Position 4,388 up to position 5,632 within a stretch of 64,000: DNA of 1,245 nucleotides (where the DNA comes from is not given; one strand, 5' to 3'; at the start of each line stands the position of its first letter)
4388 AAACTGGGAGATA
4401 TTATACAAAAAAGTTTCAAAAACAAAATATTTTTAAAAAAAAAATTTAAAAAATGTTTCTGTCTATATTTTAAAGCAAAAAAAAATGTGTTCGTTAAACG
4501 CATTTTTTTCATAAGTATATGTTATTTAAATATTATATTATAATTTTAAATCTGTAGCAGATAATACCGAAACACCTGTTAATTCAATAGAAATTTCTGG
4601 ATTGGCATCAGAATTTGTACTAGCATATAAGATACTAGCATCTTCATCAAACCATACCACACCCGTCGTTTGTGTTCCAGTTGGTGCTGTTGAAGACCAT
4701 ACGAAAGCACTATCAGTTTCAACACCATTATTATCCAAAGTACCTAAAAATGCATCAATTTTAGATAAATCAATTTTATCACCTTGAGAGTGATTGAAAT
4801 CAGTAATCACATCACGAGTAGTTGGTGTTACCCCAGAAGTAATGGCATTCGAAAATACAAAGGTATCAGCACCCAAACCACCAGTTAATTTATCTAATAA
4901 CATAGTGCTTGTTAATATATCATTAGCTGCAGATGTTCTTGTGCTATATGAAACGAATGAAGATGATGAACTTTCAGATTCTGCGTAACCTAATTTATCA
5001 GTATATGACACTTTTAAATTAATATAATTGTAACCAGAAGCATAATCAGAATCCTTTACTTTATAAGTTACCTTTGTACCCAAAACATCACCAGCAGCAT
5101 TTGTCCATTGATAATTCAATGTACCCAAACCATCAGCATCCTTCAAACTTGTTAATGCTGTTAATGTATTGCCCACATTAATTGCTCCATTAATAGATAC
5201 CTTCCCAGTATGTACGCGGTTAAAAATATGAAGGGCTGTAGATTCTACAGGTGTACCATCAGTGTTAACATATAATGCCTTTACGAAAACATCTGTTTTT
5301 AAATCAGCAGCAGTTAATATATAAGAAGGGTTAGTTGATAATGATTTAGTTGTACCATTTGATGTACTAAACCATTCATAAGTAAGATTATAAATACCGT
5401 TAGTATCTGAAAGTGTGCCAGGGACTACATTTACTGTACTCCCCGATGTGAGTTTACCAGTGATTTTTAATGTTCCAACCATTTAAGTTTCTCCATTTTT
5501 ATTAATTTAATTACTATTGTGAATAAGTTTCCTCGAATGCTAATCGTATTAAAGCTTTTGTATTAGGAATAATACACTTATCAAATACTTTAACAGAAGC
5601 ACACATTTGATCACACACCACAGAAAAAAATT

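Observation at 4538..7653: pmoC is the terminal gene of an operon with a complete two-component system and a T1SS-signal adhesin-like protein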

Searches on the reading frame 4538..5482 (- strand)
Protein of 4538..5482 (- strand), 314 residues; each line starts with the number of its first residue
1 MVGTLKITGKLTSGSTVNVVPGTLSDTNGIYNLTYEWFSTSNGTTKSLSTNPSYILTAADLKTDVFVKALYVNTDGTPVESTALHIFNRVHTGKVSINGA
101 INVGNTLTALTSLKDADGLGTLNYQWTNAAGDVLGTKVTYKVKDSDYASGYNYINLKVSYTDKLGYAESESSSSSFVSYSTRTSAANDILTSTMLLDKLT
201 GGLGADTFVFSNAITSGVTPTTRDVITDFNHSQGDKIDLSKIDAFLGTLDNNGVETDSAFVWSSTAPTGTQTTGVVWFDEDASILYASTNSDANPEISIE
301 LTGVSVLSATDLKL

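Call 3: search_protein_families(library=pfam, proteins=[window:4538-5482:-], max_evalue=0.1)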
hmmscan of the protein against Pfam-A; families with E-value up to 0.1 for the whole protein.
window:4538-5482:- (314 aa): 0 families

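Call 4: search_protein_families(library=ncbifam, proteins=[window:4538-5482:-], max_evalue=0.1)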
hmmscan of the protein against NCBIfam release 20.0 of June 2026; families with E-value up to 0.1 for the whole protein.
window:4538-5482:- (314 aa): 4 families
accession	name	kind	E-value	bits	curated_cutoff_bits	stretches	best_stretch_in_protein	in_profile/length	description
NF035945.1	Zn_serralysin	subfamily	2.6e-09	36.8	500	1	184-245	343-401/462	serralysin family metalloprotease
NF040485.1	ZirU_fam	subfamily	0.00044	20.5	100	1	5-127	27-173/210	ZirU family protein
TIGR03661.1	T1SS_VCA0849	domain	0.00046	21.3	17.6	1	224-306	1-72/91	type I secretion C-terminal target domain-containing protein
NF058559.1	FblAmlydFapE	equivalog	0.073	12.3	250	0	122-148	54-80/247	fibril amyloid subunit FapE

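Call 23: find_homologous_proteins(query=window:4538-5482:-)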
Query window:4538-5482:- (314 aa): 107 proteins with E <= 0.001 among 4629 candidates.
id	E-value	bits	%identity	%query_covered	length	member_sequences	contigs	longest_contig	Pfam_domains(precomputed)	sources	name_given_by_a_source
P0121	1.3e-193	660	100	100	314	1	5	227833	-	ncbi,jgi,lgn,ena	jgi:hypothetical protein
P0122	2.1e-127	443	70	99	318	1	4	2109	-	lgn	-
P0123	1.3e-117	410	68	100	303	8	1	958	-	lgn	-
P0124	2.5e-110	387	66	100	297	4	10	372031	-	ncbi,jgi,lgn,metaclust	jgi:hypothetical protein|metaclust:\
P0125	2.0e-109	384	65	100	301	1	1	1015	-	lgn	-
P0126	6.3e-105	369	64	100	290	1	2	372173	-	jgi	jgi:hypothetical protein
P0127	2.8e-96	340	60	100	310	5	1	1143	-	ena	-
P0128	3.9e-94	333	59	100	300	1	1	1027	-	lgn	-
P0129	1.1e-86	309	57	100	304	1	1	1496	-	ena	-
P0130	2.5e-76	275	53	99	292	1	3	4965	-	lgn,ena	-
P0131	1.5e-72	263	53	100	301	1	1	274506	-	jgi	jgi:hypothetical protein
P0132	7.3e-66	241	50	98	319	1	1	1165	PF23197.2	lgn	-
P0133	4.6e-61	225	46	100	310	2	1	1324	PF23197.2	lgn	-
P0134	6.1e-58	215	46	99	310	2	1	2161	-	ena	-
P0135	1.8e-57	213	40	99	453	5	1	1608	PF23197.2,PF16709.12,PF00353.26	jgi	jgi:Ca2+-binding RTX toxin-like protein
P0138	8.0e-46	175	34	100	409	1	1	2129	PF00353.26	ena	-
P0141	1.6e-41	161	34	99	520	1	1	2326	PF01839.30,PF00353.26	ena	-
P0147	7.3e-39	152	36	99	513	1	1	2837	PF00353.26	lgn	-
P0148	3.1e-36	143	32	99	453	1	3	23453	PF23197.2,PF00353.26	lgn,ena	-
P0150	1.7e-32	131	35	99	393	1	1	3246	PF01839.30,PF00353.26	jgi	jgi:Ca2+-binding RTX toxin-like protein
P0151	2.7e-31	127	39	73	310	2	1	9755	PF13517.13,PF00353.26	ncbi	-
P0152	3.0e-31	127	39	73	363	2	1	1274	PF00353.26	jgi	jgi:Ca2+-binding RTX toxin-like protein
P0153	1.4e-30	125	40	72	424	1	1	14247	PF00353.26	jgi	jgi:Ca2+-binding RTX toxin-like protein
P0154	1.5e-30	125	41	72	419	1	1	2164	PF00353.26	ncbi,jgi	jgi:Ca2+-binding RTX toxin-like protein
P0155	2.0e-29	121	34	56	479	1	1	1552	PF23197.2,PF00353.26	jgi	jgi:Ca2+-binding RTX toxin-like protein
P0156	4.6e-29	120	40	72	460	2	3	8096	PF00353.26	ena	-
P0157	1.0e-28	119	39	67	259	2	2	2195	PF00353.26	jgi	jgi:Ca2+-binding RTX toxin-like protein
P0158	2.0e-27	114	38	72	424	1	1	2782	PF00353.26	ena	-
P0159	3.2e-26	111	39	71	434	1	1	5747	PF00353.26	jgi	jgi:hypothetical protein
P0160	3.7e-25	107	45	41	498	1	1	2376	PF13540.13,PF00353.26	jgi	jgi:Ca2+-binding RTX toxin-like protein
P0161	1.1e-22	99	33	93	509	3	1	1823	PF08548.18,PF00353.26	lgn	-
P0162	1.8e-22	98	30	99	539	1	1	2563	PF00353.26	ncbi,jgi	jgi:Ca2+-binding RTX toxin-like protein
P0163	1.1e-21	96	48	41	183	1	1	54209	PF00353.26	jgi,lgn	-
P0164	3.3e-19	88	44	41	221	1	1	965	PF00353.26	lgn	-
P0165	1.2e-18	86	33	73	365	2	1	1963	PF00353.26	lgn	-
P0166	9.4e-18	83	47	41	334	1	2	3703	PF00353.26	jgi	jgi:ELWxxDGT repeat protein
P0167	1.9e-15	75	51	38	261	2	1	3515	PF00353.26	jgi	jgi:Ca2+-binding RTX toxin-like protein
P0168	8.1e-15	73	36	73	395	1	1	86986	PF25547.2,PF00353.26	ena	-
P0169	4.0e-14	71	40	41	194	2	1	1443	PF00353.26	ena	-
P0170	1.0e-13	69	44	41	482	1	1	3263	PF00353.26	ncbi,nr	ncbi:MAG: calcium-binding protein [Methylovulum sp.]|nr:MAG: calcium-binding protein [Methylovulum s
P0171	2.3e-13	68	43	39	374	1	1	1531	PF00353.26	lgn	-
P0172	6.5e-13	67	43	41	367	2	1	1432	PF00353.26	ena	-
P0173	8.0e-13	67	43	37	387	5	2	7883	PF00353.26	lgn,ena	-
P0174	2.2e-12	65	41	43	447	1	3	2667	PF08548.18,PF00353.26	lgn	-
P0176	1.7e-11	62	43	43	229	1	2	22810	PF08548.18,PF00353.26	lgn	-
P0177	4.4e-11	61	41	41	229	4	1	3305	PF08548.18,PF00353.26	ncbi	-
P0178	3.7e-10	58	42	41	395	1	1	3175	PF00353.26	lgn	-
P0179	7.5e-10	57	65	15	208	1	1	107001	PF00353.26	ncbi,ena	-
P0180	7.7e-10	57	41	42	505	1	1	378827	PF00353.26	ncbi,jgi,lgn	jgi:Ca2+-binding RTX toxin-like protein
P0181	4.0e-9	54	42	40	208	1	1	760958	PF00353.26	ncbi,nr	ncbi:calcium-binding protein, partial [Pseudomonas glycinae]|nr:calcium-binding protein [Pseudomonas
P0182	5.4e-9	54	34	41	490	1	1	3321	PF00353.26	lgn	-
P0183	5.8e-9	54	45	38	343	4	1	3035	PF00353.26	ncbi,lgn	-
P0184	6.4e-9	54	31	72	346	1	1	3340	PF08548.18,PF00353.26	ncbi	ncbi:MAG: M10 family metallopeptidase C-terminal domain-containing protein, partial [Deltaproteobact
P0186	8.3e-9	53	47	30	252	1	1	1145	PF00353.26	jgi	jgi:Ca2+-binding RTX toxin-like protein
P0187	9.8e-9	53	39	40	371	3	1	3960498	PF08548.18,PF00353.26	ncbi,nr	ncbi:calcium-binding protein [Ciceribacter sp. L1K23]|nr:calcium-binding protein [Ciceribacter sp. L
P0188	1.1e-8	53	50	26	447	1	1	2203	PF00353.26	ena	-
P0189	1.2e-8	53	42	41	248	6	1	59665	PF00353.26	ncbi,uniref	ncbi:calcium-binding protein, partial [Pseudomonas sp. RA_105y_Pfl2_P56]|uniref:calcium-binding prot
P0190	1.4e-8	53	39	42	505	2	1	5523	PF00353.26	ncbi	ncbi:MAG TPA: hypothetical protein VIO81_13155 [Methyloversatilis sp.]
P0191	1.9e-8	52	40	40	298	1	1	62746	PF00353.26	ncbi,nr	ncbi:calcium-binding protein [Pseudomonas sp. CDFA 611]|nr:calcium-binding protein [Pseudomonas quas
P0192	4.2e-8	51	39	42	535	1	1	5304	PF08548.18,PF00353.26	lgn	-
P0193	4.2e-8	51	40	41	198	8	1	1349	PF00353.26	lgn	-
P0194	1.1e-7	50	39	41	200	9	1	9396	PF08548.18,PF00353.26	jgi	jgi:serralysin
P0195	1.2e-7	50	42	42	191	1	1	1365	PF00353.26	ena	-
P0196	1.7e-7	49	42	42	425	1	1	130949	PF00353.26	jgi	jgi:Ca2+-binding RTX toxin-like protein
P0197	6.5e-7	47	36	39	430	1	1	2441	PF08548.18,PF01670.24,PF00353.26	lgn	-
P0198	8.3e-7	47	39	29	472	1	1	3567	PF05345.19,PF00353.26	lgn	-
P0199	1.2e-6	46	39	40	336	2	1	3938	PF08548.18,PF00353.26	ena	-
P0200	1.4e-6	46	40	42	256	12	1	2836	PF08548.18,PF00353.26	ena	-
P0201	1.7e-6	46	38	41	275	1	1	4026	PF00353.26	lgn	-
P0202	2.1e-6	45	36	48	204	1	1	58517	PF08548.18,PF00353.26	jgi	jgi:Ca2+-binding RTX toxin-like protein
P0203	3.2e-6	45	48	29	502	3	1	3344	PF00353.26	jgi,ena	-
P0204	4.2e-6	44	37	42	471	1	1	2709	PF00353.26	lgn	-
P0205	4.9e-6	44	36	41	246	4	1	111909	PF08548.18,PF00353.26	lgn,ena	-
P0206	6.0e-6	44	43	27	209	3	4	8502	PF00353.26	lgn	-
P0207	6.3e-6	44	57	20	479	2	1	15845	PF00353.26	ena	-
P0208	8.8e-6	43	37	38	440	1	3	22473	PF00353.26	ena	-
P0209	1.0e-5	43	33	42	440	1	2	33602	PF08548.18,PF00353.26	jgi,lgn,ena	-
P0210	1.7e-5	42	41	41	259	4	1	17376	PF00353.26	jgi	jgi:Ca2+-binding RTX toxin-like protein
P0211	1.9e-5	42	37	38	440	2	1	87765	PF00353.26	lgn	-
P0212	2.8e-5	42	36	42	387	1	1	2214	PF00353.26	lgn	-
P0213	4.3e-5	41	36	40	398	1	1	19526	PF00353.26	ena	-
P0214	5.3e-5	41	39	26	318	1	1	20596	PF08548.18,PF00353.26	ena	-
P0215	5.3e-5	41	31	42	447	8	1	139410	PF17963.8,PF17892.8,PF17803.8,PF00353.26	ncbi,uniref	ncbi:Ig-like domain-containing protein, partial [Mesorhizobium sp.]|uniref:Ig-like domain-containing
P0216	7.2e-5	40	52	19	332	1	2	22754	PF08548.18,PF00353.26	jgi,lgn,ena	jgi:Ca2+-binding RTX toxin-like protein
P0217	8.1e-5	40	36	41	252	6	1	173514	PF08548.18,PF00353.26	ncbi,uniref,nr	ncbi:hypothetical protein BWR60_03900 [Inquilinus limosus]|uniref:Peptidase M10 serralysin C-termina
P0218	8.7e-5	40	38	41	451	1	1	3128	PF00353.26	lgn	-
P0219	9.9e-5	40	52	20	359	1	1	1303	PF00353.26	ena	-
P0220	1.2e-4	40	35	48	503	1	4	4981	PF00353.26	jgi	jgi:Ca2+-binding RTX toxin-like protein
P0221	1.7e-4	39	36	41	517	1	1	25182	PF08548.18,PF00353.26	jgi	jgi:Ca2+-binding RTX toxin-like protein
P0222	2.5e-4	39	40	40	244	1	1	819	PF08548.18,PF00137.27,PF00353.26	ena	-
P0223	3.6e-4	38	62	15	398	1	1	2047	PF00353.26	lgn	-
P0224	4.2e-4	38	35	41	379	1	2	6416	PF00353.26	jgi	jgi:Ca2+-binding RTX toxin-like protein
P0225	6.0e-4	37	51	12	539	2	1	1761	PF13229.13,PF08548.18,PF00353.26,PF05048.20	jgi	jgi:parallel beta-helix repeat protein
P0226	6.3e-4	37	36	38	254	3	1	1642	PF00353.26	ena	-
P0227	8.6e-4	37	55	16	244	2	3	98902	PF00353.26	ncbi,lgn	-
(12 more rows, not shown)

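Call 32: search_protein_families(library=phrogs, proteins=[window:4538-5482:-], max_evalue=0.001)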
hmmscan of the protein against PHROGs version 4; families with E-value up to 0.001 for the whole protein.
window:4538-5482:- (314 aa): 0 families

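Call 53: predict_structure(alignment_id=A2)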
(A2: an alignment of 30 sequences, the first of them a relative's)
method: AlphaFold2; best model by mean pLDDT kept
length: 314 residues; sequences in the alignment: 30
mean_pLDDT: 88.3   pTM: 0.53
mean pLDDT of the five models: 88.3, 88.2, 88.1, 87.3, 86.1
residues with pLDDT >= 90: 167; 70-90: 133; 50-70: 14; < 50: 0
segments of 3 or more residues with pLDDT < 50: none
pLDDT, mean of each block of 10 residues (from residue 1): 87 94 90 94 91 93 90 92 84 90 89 89 95 96 78 90 87 84 73 75 87 85 91 94 78 80 87 89 94 90 93 95
secondary structure, 60 per line:
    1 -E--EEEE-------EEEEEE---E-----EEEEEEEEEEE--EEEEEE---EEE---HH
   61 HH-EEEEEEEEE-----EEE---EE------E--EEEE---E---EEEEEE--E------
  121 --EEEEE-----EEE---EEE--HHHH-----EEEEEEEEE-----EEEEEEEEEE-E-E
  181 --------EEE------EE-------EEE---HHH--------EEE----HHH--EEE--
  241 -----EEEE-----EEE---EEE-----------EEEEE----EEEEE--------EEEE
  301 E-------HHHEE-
elements in order: E5-8 E16-21 E31-41 E44-49 E53-55 H59-62 E64-72 E78-80 E95-98 E106-111 E123-127 E133-135 E139-141 H144-147 E153-161 E167-176 E189-191 E207-209 E224-226 E236-238 E246-249 E255-257 E261-263 E275-279 E284-288 E297-301

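Call 55: fold_search(model_id=the predicted structure, library=pdb)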
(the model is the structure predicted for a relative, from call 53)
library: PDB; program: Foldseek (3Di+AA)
matches with E <= 10: 1353; with E <= 0.001: 72
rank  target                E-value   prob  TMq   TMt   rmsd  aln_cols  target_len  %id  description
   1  1kap_P                6.2e-06  1.00  0.31  0.21   3.8       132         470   30  THREE-DIMENSIONAL STRUCTURE OF THE ALKALINE PROTEASE OF PSEUDOMONAS AERUGINOSA: A TWO-DOMAIN PROTEIN WITH A CALCIUM BI (released 1995-10-15)
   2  3vi1_A                1.4e-05  1.00  0.31  0.22   3.7       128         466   30  Crystal structure of Pseudomonas aerginosa alkaline protease complexed with Substance P(1-6) (released 2012-09-19)
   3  1f6f_B                1.5e-05  1.00  0.22  0.31  13.9       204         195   12  CRYSTAL STRUCTURE OF THE TERNARY COMPLEX BETWEEN OVINE PLACENTAL LACTOGEN AND THE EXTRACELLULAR DOMAIN OF THE RAT PROL (released 2000-07-04)
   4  8bxr                  1.5e-05  1.00  0.21  0.22  11.7       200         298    8  Titin FnIII-domain I109-I111 (I/A4-A/A6) from the MIR region (released 2023-02-15)
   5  1go7                  1.7e-05  1.00  0.30  0.21   5.5       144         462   25  The metzincin's methionine: PrtC M226C-E189K double mutant (released 2002-10-17)
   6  3lpw_A                2.2e-05  1.00  0.23  0.32  11.1       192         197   14  Crystal structure of the FnIII-tandem A77-A78 from the A-band of titin (released 2010-09-08)
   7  1f97                  2.4e-05  1.00  0.23  0.29   8.2       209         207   13  SOLUBLE PART OF THE JUNCTION ADHESION MOLECULE FROM MOUSE (released 2001-01-10)
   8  1go8                  2.8e-05  1.00  0.29  0.20   6.0       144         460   24  The metzincin's methionine: PrtC M226L mutant (released 2002-10-17)
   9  1k7i                  3.0e-05  1.00  0.30  0.20   6.0       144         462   24  PrtC from Erwinia chrysanthemi: Y228F mutant (released 2002-10-19)
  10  4i35                  3.5e-05  1.00  0.30  0.21   6.1       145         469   26  The crystal structure of serralysin (released 2013-11-27)
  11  3lpw_B                3.9e-05  1.00  0.24  0.35  11.1       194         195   13  Crystal structure of the FnIII-tandem A77-A78 from the A-band of titin (released 2010-09-08)
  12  1k7g                  4.9e-05  1.00  0.30  0.21   5.5       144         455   25  PrtC from Erwinia chrysanthemi (released 2002-10-19)
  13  1h71                  5.8e-05  1.00  0.30  0.21   3.3       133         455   26  Psychrophilic Protease from Pseudoalteromonas 'TAC II 18' (released 2003-02-13)
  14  3pdd                  6.5e-05  1.00  0.21  0.31  11.5       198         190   19  Structures of Clostridium thermocellum CbhA fibronectin(III)-like modules (released 2011-11-23)
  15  3hda_P                7.3e-05  1.00  0.30  0.25   6.0       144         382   24  PrtC methionine mutants: M226A_DESY (released 2009-06-30)
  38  3shs                  3.3e-04  1.00  0.30  0.31  10.5       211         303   16  Three N-terminal domains of the bacteriophage RB49 Highly Immunogenic Outer Capsid protein (Hoc) (released 2011-06-29)
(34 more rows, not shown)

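Call 70: search_dna_similar(query=window:4538-5482:-, collection=phages, mode=protein, max_rows=12, max_evalue=0.00001)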
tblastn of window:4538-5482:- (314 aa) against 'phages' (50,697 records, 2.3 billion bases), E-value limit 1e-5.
No match.
